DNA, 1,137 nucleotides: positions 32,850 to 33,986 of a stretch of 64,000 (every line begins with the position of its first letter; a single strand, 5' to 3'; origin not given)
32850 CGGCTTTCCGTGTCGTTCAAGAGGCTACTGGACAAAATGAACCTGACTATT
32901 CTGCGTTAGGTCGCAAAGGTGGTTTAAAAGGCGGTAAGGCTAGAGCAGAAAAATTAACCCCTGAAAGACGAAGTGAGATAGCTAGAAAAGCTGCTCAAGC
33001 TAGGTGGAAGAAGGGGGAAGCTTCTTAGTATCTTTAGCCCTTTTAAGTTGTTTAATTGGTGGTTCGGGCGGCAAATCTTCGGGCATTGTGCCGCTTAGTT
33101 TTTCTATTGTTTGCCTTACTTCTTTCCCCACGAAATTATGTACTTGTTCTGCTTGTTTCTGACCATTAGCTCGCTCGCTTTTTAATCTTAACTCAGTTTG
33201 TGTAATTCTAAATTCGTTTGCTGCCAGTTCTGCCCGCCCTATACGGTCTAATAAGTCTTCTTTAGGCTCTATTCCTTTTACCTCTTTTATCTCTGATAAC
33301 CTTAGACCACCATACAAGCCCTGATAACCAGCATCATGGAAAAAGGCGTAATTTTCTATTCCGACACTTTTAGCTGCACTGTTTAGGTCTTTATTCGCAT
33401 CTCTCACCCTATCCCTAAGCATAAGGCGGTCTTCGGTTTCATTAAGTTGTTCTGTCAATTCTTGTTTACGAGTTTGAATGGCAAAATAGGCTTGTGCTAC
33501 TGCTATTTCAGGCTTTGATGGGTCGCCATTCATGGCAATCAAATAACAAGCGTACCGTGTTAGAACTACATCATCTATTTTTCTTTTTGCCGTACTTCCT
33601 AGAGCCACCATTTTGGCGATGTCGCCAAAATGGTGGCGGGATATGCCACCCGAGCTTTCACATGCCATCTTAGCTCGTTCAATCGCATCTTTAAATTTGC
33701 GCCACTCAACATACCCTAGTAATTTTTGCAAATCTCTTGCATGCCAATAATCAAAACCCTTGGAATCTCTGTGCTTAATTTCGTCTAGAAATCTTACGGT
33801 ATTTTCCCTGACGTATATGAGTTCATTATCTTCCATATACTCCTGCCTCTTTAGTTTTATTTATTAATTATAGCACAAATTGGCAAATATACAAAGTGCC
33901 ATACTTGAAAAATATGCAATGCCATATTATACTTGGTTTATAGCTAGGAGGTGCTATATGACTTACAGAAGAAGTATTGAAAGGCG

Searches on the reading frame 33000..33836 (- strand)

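Call 59: search_protein_families(library=pfam, proteins=[window:33000-33836:-], max_evalue=0.001)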
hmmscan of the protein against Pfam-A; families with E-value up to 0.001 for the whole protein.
window:33000-33836:- (278 aa): 1 family
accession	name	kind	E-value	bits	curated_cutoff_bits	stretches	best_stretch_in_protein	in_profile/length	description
PF02498.22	Bro-N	-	1.4e-09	38.9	25.6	1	26-113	8-87/96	BRO family, N-terminal domain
